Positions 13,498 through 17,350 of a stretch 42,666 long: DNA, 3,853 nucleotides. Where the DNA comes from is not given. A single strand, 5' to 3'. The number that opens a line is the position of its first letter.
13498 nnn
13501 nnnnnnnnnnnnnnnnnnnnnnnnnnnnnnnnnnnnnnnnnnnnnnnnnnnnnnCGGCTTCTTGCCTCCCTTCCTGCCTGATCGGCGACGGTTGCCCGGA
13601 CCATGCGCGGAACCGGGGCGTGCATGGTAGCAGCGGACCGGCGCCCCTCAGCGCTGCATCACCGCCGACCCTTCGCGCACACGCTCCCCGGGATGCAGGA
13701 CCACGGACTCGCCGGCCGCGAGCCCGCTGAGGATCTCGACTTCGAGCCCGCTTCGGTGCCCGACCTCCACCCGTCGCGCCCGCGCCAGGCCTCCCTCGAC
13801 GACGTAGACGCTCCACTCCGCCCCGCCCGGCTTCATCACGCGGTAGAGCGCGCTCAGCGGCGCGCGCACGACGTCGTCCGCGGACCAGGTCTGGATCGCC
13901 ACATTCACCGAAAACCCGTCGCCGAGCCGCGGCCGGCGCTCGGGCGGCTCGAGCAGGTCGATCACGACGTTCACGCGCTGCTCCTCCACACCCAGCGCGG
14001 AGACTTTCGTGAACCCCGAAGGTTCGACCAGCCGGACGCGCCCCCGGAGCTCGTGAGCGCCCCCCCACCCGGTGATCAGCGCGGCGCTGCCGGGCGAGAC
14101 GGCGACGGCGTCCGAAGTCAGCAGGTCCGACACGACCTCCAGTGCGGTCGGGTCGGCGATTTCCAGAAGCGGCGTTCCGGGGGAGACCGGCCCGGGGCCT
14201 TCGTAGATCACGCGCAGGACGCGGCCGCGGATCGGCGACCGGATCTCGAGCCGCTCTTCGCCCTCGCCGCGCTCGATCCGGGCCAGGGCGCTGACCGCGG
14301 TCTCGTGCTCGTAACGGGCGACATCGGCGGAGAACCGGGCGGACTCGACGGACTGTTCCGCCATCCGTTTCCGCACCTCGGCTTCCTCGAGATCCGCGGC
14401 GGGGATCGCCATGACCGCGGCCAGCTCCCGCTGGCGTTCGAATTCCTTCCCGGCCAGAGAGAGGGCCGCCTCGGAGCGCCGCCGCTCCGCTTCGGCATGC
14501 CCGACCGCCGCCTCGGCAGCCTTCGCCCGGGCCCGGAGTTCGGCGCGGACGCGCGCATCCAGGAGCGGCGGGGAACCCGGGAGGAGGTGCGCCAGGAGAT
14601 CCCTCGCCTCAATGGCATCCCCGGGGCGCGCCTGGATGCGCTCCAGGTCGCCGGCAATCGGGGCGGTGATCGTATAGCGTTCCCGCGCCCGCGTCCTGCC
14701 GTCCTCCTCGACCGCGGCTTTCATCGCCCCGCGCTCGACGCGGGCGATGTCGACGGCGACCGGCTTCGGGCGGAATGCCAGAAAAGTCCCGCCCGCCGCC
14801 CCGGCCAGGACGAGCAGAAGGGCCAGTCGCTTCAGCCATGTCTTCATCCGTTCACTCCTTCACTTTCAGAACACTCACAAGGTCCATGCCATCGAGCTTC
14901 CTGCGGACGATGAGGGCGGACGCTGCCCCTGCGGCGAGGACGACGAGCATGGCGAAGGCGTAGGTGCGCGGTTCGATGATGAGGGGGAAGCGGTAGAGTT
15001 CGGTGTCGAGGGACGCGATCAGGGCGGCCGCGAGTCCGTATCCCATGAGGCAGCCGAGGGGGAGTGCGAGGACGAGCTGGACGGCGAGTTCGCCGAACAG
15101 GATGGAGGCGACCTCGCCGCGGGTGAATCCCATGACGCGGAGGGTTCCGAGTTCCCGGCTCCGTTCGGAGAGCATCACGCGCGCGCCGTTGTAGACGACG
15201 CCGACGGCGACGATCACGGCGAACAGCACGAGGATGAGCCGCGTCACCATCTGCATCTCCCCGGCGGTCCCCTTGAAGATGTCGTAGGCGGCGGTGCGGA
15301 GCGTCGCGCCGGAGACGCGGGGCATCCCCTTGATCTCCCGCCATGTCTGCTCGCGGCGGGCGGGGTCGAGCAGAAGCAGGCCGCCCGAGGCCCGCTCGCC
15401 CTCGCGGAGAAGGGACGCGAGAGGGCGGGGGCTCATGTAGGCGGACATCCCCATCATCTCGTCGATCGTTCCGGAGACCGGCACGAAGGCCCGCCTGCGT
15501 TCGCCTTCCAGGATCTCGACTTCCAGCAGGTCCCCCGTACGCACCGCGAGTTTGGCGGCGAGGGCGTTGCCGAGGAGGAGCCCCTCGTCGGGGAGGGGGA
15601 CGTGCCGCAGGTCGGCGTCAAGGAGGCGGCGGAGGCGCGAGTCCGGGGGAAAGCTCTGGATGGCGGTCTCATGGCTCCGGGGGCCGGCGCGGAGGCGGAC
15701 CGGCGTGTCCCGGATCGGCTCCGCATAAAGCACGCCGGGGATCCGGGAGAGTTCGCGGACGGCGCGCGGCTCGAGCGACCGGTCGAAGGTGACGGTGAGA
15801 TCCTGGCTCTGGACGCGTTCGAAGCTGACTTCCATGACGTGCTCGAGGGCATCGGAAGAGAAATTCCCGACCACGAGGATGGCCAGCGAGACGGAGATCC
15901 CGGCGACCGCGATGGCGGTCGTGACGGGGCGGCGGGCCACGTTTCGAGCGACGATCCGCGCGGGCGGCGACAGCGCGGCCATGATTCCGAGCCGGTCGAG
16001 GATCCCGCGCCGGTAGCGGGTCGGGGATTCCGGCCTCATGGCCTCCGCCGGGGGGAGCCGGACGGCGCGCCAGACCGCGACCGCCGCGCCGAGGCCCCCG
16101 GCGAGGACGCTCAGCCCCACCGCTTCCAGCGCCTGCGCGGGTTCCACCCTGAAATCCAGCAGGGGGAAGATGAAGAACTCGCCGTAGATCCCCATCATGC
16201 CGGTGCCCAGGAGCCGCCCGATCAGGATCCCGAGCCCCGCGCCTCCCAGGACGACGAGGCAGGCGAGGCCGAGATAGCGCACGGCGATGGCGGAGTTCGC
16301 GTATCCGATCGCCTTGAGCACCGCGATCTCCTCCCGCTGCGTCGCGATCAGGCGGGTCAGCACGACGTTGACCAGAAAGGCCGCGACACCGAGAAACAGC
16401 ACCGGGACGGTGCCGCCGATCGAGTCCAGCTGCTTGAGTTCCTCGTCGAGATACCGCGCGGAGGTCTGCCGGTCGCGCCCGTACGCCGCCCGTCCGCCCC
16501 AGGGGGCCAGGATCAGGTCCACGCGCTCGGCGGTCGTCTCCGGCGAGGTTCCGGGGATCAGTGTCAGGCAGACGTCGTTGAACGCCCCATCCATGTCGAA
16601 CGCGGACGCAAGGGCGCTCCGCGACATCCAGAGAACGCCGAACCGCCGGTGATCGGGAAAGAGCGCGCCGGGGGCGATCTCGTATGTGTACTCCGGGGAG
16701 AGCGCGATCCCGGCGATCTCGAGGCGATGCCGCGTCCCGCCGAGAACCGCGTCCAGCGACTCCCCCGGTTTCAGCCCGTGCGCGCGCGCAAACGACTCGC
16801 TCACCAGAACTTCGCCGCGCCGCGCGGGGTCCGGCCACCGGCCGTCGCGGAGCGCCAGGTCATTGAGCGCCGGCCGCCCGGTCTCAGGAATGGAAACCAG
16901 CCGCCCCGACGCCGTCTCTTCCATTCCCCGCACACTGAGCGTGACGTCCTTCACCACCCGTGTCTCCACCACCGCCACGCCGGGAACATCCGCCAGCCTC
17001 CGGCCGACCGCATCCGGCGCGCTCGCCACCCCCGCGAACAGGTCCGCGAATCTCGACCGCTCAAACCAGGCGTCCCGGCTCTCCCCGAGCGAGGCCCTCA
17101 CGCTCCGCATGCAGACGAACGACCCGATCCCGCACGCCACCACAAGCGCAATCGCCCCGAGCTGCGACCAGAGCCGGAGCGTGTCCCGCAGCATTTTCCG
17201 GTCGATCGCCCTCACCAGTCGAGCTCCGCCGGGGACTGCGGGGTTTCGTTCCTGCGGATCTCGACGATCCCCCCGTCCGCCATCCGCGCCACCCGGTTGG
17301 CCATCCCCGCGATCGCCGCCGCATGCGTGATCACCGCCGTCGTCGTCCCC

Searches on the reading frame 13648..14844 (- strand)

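Call 89: search_protein_families(library=pfam, max_evalue=0.0001, proteins=[window:13648-14844:-])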
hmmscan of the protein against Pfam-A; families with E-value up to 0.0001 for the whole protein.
window:13648-14844:- (398 aa): 2 families
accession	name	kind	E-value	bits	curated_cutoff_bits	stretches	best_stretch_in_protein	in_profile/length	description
PF13437.12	HlyD_3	-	9.3e-15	55.7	22.2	1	201-299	2-95/106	HlyD family secretion protein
PF16576.10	HlyD_D23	-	1.2e-06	28.5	30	0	56-275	19-186/214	Barrel-sandwich domain of CusB or HlyD membrane-fusion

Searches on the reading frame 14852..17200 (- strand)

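Call 89: search_protein_families(library=pfam, max_evalue=0.0001, proteins=[window:14852-17200:-])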
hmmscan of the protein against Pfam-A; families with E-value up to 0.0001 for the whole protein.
window:14852-17200:- (782 aa): 1 family
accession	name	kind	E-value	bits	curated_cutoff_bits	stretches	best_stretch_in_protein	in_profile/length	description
PF02687.27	FtsX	-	1.7e-24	86.6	25.5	2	656-769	2-115/120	FtsX-like permease C-terminal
